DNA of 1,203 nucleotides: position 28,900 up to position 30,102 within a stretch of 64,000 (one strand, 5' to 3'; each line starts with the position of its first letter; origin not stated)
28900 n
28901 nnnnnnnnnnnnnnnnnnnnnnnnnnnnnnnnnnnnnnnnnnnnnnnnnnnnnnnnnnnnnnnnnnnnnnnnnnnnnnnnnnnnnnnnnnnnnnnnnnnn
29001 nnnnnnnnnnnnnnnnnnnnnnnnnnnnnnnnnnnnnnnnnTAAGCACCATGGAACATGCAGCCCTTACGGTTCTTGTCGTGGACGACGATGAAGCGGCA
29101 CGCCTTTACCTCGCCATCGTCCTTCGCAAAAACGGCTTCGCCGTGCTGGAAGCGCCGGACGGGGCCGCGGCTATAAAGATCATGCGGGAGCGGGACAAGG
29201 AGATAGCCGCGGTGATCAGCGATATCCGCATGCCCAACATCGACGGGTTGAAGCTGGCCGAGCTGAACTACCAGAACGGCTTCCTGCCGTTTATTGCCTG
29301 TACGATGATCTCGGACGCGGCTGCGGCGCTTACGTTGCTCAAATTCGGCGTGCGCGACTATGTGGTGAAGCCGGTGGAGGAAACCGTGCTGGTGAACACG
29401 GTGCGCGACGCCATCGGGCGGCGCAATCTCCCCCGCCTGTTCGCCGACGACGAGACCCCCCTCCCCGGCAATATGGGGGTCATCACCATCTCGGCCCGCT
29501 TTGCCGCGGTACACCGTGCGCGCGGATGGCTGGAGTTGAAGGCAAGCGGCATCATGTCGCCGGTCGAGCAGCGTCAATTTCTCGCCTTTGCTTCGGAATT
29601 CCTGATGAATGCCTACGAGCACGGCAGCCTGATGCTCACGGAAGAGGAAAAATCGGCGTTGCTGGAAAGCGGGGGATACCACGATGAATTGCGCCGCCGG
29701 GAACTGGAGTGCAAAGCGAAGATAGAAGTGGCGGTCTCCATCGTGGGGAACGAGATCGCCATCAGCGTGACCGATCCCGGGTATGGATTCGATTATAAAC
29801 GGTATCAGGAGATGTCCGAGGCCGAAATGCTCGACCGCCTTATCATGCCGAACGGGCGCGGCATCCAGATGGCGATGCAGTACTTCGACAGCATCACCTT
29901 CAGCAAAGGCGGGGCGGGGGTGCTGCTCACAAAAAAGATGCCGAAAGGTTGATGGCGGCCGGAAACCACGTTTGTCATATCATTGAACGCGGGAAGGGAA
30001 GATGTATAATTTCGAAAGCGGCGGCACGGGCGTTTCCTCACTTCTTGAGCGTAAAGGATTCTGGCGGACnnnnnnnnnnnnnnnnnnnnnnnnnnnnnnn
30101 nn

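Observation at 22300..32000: Candidate multi-kinase redox-signalling locus: three hybrid sensor kinases feeding a REC-GHKL Ser-kinase, a REC-TPR regulator and a rubredoxin/ferritin-like operon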

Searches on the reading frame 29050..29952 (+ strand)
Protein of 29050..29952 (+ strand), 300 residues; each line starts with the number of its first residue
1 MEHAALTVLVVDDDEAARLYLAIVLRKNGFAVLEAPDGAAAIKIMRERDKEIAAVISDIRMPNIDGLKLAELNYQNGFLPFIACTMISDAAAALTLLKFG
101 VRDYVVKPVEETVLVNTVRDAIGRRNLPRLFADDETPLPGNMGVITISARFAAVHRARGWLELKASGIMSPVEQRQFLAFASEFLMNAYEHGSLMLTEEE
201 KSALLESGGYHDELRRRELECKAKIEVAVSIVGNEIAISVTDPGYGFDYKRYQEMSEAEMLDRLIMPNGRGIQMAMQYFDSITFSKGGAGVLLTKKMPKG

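Call 4: search_protein_families(library=pfam, proteins=[window:29050-29952:+], max_evalue=0.01)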
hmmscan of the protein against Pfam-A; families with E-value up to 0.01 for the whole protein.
window:29050-29952:+ (300 aa): 2 families
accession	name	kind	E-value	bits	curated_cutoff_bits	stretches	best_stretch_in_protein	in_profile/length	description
PF00072.30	Response_reg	-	1e-20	74.4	30.2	1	8-118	1-110/111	Response regulator receiver domain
PF13581.12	HATPase_c_2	-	2.5e-06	28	27.4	1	153-294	7-126/127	Histidine kinase-like ATPase domain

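Call 9: find_homologous_proteins(query=window:29050-29952:+, max_evalue=0.00001)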
Query window:29050-29952:+ (300 aa): 84 proteins with E <= 0.00001 among 6547 candidates.
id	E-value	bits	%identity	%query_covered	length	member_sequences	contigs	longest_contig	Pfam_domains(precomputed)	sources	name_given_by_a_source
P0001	9.5e-192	653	100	100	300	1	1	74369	PF00072.31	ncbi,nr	ncbi:MAG: response regulator [Nitrospinae bacterium]|nr:response regulator [Nitrospinota bacterium]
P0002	8.2e-177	604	92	100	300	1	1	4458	PF00072.31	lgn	-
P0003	3.2e-172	589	89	100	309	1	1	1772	PF13581.13,PF00072.31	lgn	-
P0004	5.5e-172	588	89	100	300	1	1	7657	PF00072.31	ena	-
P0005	7.2e-172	588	90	100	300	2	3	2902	PF13581.13,PF00072.31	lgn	-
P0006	2.3e-165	567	86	100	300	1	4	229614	PF13581.13,PF00072.31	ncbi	-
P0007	4.9e-165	566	85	100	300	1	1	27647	PF13581.13,PF00072.31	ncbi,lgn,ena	-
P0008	1.7e-154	531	81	100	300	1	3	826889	PF13581.13,PF00072.31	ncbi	-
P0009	1.1e-150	518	77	100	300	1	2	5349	PF00072.31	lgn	-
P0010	1.2e-147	509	79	99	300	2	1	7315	PF00072.31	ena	-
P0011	1.3e-142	492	75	100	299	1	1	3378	PF13581.13,PF00072.31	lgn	-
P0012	9.2e-142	489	74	100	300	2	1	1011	PF13581.13,PF00072.31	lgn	-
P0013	1.2e-141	489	75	99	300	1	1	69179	PF13581.13,PF00072.31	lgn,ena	-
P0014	1.6e-140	485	73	100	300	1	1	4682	PF13581.13,PF00072.31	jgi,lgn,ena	-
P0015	2.5e-140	485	75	99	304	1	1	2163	PF13581.13,PF00072.31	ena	-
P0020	7.6e-134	463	71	100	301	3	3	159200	PF13581.13,PF00072.31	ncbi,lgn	-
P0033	3.5e-54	202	38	98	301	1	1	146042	PF13581.13,PF00072.31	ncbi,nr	ncbi:MAG: response regulator [Nitrospinae bacterium]|nr:response regulator [Nitrospinota bacterium]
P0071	3.3e-7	48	34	40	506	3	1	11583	PF13581.13,PF00072.31,PF07228.18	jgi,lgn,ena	-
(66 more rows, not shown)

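Call 11: find_encoding_contigs(protein=P0008, flank=10000, max_places=2)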
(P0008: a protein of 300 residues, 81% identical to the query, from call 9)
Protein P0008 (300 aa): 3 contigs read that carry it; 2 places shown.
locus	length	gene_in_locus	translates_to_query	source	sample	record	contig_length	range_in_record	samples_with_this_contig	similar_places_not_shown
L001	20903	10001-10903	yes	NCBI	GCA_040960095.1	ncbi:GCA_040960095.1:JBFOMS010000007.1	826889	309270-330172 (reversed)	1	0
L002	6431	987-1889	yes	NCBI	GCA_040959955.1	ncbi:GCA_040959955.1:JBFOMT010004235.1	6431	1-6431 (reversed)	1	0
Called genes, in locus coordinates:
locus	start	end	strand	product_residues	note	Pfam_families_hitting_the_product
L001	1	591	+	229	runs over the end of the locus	PF27299:TP0873_N (weak), PF26154:DUF8042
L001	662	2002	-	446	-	PF04052:TolB_N, PF26550:Tricorn_2nd, PF26549:Tricorn_N (weak), PF26549:Tricorn_N, PF07676:PD40, PF26550:Tricorn_2nd, PF26549:Tricorn_N, PF07676:PD40, +8 more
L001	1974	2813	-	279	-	PF13103:TonB_2, PF03544:TonB_C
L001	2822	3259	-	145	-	PF02472:ExbD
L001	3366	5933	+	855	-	PF00690:Cation_ATPase_N (weak), PF00122:E1-E2_ATPase, PF00702:Hydrolase, PF13246:Cation_ATPase (weak), PF00689:Cation_ATPase_C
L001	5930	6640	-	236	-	PF01618:MotA_ExbB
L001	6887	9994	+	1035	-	PF00989:PAS, PF08448:PAS_4, PF13426:PAS_9, PF08448:PAS_4, PF00989:PAS, PF08447:PAS_3, PF08448:PAS_4, PF13426:PAS_9, +11 more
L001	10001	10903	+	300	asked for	PF00072:Response_reg, PF13581:HATPase_c_2 (faint)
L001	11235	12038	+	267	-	PF00318:Ribosomal_S2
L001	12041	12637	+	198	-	PF00889:EF_TS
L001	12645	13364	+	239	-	PF00696:AA_kinase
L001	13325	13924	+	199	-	PF01765:RRF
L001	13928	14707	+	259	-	PF01255:Prenyltransf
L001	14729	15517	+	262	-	PF01148:CTP_transf_1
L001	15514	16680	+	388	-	PF02670:DXP_reductoisom, PF08436:DXP_redisom_C, PF13288:DXPR_C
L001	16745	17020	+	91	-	PF00216:Bac_DNA_binding, PF18291:HU-HIG (weak)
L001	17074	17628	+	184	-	PF01227:GTP_cyclohydroI, PF14489:QueF (faint)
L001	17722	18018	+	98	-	PF14552:Tautomerase_2, PF01361:Tautomerase (weak)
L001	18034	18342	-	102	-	PF01910:Thiamine_BP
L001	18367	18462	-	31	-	-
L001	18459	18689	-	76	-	PF02954:HTH_8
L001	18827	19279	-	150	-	PF00583:Acetyltransf_1, PF13673:Acetyltransf_10 (weak), PF13508:Acetyltransf_7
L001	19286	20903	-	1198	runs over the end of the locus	PF02463:SMC_N, PF13175:AAA_15, PF13304:AAA_21 (weak), PF13476:AAA_23, PF24161:CCDC39 (faint), PF06470:SMC_hinge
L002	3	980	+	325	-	?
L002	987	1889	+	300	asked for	PF00072:Response_reg, PF13581:HATPase_c_2 (faint)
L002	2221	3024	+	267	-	PF00318:Ribosomal_S2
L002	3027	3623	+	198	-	PF00889:EF_TS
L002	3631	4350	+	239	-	PF00696:AA_kinase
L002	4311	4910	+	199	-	PF01765:RRF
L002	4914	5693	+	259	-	PF01255:Prenyltransf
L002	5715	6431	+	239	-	?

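Call 12: find_encoding_contigs(protein=P0033, flank=10000, max_places=2)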
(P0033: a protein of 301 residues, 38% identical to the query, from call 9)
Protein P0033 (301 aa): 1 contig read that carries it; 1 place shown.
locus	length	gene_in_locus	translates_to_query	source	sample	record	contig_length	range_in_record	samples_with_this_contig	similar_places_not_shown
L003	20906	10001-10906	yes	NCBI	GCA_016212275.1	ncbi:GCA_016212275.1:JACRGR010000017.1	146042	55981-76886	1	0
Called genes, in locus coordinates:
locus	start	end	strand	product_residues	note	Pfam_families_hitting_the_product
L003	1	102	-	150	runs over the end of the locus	PF01475:FUR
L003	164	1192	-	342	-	PF00933:Glyco_hydro_3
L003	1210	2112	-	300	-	PF02374:ArsA_ATPase (weak), PF09140:MipZ, PF10609:ParA, PF13614:AAA_31, PF01656:CbiA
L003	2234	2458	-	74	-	PF01106:NifU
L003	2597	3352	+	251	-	PF00121:TIM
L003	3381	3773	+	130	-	PF03840:SecG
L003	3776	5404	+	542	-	PF00496:SBP_bac_5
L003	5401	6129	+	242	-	PF02348:CTP_transf_3, PF12804:NTP_transf_3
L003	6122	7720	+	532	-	PF06418:CTP_synth_N, PF00117:GATase, PF07722:Peptidase_C26 (weak)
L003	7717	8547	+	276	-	PF00793:DAHP_synth_1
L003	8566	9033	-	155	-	-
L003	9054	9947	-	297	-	PF19783:DUF6268 (weak)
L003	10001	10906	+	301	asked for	PF00072:Response_reg, PF13581:HATPase_c_2 (weak)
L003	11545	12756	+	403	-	PF00589:Phage_integrase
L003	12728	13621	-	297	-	PF02086:MethyltransfD12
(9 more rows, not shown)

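Call 13: find_encoding_contigs(protein=P0006, flank=10000, max_places=1)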
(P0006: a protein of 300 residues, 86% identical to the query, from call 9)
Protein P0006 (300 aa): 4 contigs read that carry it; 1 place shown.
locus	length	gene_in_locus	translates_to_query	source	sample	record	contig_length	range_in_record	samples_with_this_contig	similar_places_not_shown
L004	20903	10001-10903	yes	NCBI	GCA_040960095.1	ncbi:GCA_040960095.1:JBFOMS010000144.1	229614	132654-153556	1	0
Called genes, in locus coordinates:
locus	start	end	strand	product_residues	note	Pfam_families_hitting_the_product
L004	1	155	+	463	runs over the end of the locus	PF00072:Response_reg, PF00158:Sigma54_activat, PF14532:Sigma54_activ_2, PF00004:AAA (weak), PF07724:AAA_2 (weak), PF07728:AAA_5, PF25601:AAA_lid_14, PF02954:HTH_8 (weak)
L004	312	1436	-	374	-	PF13439:Glyco_transf_4, PF13579:Glyco_trans_4_4 (weak), PF00534:Glycos_transf_1, PF13692:Glyco_trans_1_4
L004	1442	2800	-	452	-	PF01210:NAD_Gly3P_dh_N (weak), PF02737:3HCDH_N (weak), PF03721:UDPG_MGDP_dh_N, PF00984:UDPG_MGDP_dh, PF03720:UDPG_MGDP_dh_C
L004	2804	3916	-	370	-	PF01073:3Beta_HSD, PF01370:Epimerase, PF07993:NAD_binding_4 (faint), PF16363:GDP_Man_Dehyd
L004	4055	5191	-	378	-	PF01041:DegT_DnrJ_EryC1, PF01212:Beta_elim_lyase, PF00155:Aminotran_1_2 (faint), PF00266:Aminotran_5 (weak)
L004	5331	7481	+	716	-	PF08448:PAS_4, PF13426:PAS_9, PF00512:HisKA, PF02518:HATPase_c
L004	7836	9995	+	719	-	PF02743:dCache_1, PF00672:HAMP, PF00512:HisKA, PF02518:HATPase_c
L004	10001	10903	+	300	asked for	PF00072:Response_reg, PF13581:HATPase_c_2 (faint)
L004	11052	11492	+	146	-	PF07963:N_methyl (weak)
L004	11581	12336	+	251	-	PF00121:TIM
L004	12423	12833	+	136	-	PF03840:SecG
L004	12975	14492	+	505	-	PF00496:SBP_bac_5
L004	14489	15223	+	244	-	PF02348:CTP_transf_3, PF12804:NTP_transf_3 (weak)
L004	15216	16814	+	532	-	PF06418:CTP_synth_N, PF00117:GATase, PF07722:Peptidase_C26 (faint)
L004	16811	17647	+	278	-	PF00793:DAHP_synth_1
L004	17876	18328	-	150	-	PF12849:PBP_like_2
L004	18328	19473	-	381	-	-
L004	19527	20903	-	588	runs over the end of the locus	PF00989:PAS, PF08448:PAS_4, PF13426:PAS_9, PF00512:HisKA, PF02518:HATPase_c, PF14501:HATPase_c_5 (weak)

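Call 14: find_encoding_contigs(protein=P0020, flank=10000, max_places=1)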
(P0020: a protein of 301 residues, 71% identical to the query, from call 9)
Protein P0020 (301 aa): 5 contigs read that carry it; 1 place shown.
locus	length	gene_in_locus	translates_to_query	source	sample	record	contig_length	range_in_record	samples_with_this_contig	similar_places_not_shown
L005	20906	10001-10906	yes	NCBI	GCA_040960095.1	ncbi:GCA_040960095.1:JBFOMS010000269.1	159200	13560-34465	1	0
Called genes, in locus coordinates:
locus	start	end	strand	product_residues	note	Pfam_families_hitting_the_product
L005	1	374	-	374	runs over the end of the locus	PF01058:Oxidored_q6, PF14720:NiFe_hyd_SSU_C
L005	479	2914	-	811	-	PF03065:Glyco_hydro_57, PF12055:DUF3536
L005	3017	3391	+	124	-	-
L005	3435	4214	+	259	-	-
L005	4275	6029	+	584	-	PF05157:MshEN, PF00437:T2SSE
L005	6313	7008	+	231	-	-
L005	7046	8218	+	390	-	PF25917:BSH_RND, PF25973:BSH_CzcB (weak), PF25881:HH_YBHG (weak), PF25885:HH_EMRA, PF25876:HH_MFP_RND (weak), PF25963:Beta-barrel_AAEA (weak)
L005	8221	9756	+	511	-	PF06609:TRI12, PF03137:OATP (faint), PF07690:MFS_1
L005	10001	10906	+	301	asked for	PF00072:Response_reg, PF13581:HATPase_c_2 (weak)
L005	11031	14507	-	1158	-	PF02811:PHP, PF07733:DNA_pol3_alpha, PF17657:DNA_pol3_finger, PF14579:HHH_6, PF01336:tRNA_anti-codon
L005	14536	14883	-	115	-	PF00839:Cys_rich_FGFR (faint)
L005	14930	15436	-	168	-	PF02577:BFN_dom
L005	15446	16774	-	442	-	PF00919:UPF0004, PF04055:Radical_SAM, PF01938:TRAM (weak)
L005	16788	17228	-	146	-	PF04238:DUF420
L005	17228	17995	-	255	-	PF01061:ABC2_membrane, PF12698:ABC2_membrane_3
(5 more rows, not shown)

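Call 15: find_encoding_contigs(protein=P0013, flank=10000, max_places=1)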
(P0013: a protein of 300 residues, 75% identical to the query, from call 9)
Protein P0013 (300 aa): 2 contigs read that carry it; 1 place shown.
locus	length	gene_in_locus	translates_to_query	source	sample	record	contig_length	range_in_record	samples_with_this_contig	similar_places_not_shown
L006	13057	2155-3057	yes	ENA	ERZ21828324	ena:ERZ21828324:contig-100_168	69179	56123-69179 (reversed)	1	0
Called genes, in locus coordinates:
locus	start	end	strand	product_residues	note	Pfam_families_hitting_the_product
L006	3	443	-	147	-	?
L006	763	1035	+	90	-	PF13443:HTH_26, PF13560:HTH_31 (weak), PF01381:HTH_3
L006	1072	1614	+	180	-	-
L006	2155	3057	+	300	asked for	PF00072:Response_reg, PF13581:HATPase_c_2 (weak)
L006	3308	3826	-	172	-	PF07963:N_methyl, PF12019:GspH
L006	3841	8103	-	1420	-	PF05567:T4P_PilY1, PF13360:PQQ_2 (faint)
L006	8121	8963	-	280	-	PF14341:PilX_N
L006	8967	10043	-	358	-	PF07963:N_methyl, PF16074:PilW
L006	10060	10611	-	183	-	PF07963:N_methyl (weak)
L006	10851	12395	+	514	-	-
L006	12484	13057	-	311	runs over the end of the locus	PF03186:CobD_Cbib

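Call 18: find_related_loci(query=A1, collection=genome_contigs, flank=10000)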
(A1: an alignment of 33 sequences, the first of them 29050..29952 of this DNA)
Query A1 (300 aa) in genome_contigs; peptide patterns used: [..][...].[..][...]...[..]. (x = any residue, [..] = any of these).
600 stretches matched a pattern (row limit reached: there are more); 523 encode a relative of the query (tblastn E <= 1e-3); the best 80 are kept; 80 distinct loci.
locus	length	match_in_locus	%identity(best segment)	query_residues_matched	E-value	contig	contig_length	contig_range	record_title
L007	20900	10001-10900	91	1-300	0e+0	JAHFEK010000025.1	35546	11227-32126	MAG: Nitrospinales bacterium isolate nzgw267 NODE_1656_length_35547_cov_4.028708, whole genome shotgun sequence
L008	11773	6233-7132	85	1-300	4e-175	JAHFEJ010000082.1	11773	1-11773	MAG: Nitrospinales bacterium isolate nzgw266 NODE_1615_length_11774_cov_3.302326, whole genome shotgun sequence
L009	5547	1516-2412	70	1-299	2e-139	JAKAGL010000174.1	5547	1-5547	MAG: bacterium isolate WY2.bin26 NODE_28166_length_5547_cov_1.145018, whole genome shotgun sequence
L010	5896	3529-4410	59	4-297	2e-117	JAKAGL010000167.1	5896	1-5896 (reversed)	MAG: bacterium isolate WY2.bin26 NODE_25521_length_5896_cov_1.292945, whole genome shotgun sequence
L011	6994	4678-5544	52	6-296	8e-93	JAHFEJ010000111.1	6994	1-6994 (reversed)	MAG: Nitrospinales bacterium isolate nzgw266 NODE_3763_length_6995_cov_3.735816, whole genome shotgun sequence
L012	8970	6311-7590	48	4-297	4e-90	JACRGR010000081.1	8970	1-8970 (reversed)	MAG: Nitrospinota bacterium isolate NC_groundwater_1756_Pr3_B-0.1um_59_45 SR-2_scaffold_141_3986466, whole genome shotgu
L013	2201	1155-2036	44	7-299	1e-85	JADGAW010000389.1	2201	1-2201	MAG: Nitrospinota bacterium isolate nPCRbin9 nPCR_bin9_NODE_389_length_2201_cov_2.453861, whole genome shotgun sequence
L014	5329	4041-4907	41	8-297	6e-76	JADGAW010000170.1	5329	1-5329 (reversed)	MAG: Nitrospinota bacterium isolate nPCRbin9 nPCR_bin9_NODE_170_length_5329_cov_2.166032, whole genome shotgun sequence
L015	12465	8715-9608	42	8-300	8e-70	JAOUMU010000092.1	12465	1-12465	MAG: Nitrospinota bacterium isolate 8_1_July_SF_Bin48 8_1_July_SF_Bin48_scaffold_1973_c1, whole genome shotgun sequence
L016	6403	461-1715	42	6-296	3e-68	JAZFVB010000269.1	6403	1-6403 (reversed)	MAG: Nitrospinota bacterium isolate BS2bin.9 BS2bin.9_269, whole genome shotgun sequence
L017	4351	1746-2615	40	8-296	2e-66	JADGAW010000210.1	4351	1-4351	MAG: Nitrospinota bacterium isolate nPCRbin9 nPCR_bin9_NODE_210_length_4351_cov_2.423725, whole genome shotgun sequence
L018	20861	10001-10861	36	7-295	1e-62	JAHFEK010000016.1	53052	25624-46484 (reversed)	MAG: Nitrospinales bacterium isolate nzgw267 NODE_808_length_53053_cov_3.506518, whole genome shotgun sequence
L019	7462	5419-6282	35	8-295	2e-56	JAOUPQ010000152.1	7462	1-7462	MAG: Nitrospinota bacterium isolate 8_1_Oct_SF_Bin59 8_1_Oct_SF_Bin59_scaffold_10084_c1, whole genome shotgun sequence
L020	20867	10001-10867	34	7-296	2e-55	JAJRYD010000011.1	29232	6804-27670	MAG: Nitrospirae bacterium isolate Dive96_bin3.244 k141_746243, whole genome shotgun sequence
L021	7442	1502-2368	33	8-297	6e-53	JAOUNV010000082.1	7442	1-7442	MAG: Nitrospinota bacterium isolate 8_1_May_SF_Bin17 8_1_May_SF_Bin17_scaffold_14207_c1, whole genome shotgun sequence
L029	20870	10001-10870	29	8-297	8e-27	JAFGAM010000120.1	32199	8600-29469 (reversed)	MAG: Candidatus Anaeroferrophillacea bacterium isolate Zod_Maxbin.0214 k87_6388529, whole genome shotgun sequence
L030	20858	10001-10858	28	8-292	8e-27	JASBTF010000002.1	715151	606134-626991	MAG: Pseudomonadota bacterium isolate BWSM_27 k141_1340323, whole genome shotgun sequence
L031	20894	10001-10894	28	1-297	4e-26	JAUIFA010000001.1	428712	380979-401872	MAG: Alphaproteobacteria bacterium isolate 8_bin.59 NODE_41_length_428712_cov_1.931171, whole genome shotgun sequence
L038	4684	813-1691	29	1-292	8e-25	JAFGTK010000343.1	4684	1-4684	MAG: Deltaproteobacteria bacterium isolate Zod_Metabat.965 k87_12658236, whole genome shotgun sequence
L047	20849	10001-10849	31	7-288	5e-24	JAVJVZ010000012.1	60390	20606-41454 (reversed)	MAG: Gammaproteobacteria bacterium isolate C2-GNP5-20 k141_25564, whole genome shotgun sequence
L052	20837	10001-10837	29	7-284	8e-24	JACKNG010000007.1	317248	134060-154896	MAG: Gammaproteobacteria bacterium isolate HK-STAS-PROT-138 HK-STAS-PROT-138_7, whole genome shotgun sequence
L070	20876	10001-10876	26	7-297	2e-22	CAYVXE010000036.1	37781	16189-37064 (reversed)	MAG TPA_asm: uncultured Calditrichaceae bacterium isolate binchicken_co253_176 genome assembly, contig: NODE_401_length_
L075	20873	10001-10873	27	5-294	3e-22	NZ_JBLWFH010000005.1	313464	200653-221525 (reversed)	Glaciecola sp. 1036 NODE_5, whole genome shotgun sequence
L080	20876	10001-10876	28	1-291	7e-22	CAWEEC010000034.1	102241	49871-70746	MAG: uncultured Gammaproteobacteria bacterium isolate MFD03551.bin.2.101 genome assembly, contig: contig_19851, whole ge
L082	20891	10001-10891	28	1-294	8e-22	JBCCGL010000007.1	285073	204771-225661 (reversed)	MAG: Pseudomonadota bacterium isolate P01_B01_bin.42 k141_452750_length_285073_cov_31.0388, whole genome shotgun sequenc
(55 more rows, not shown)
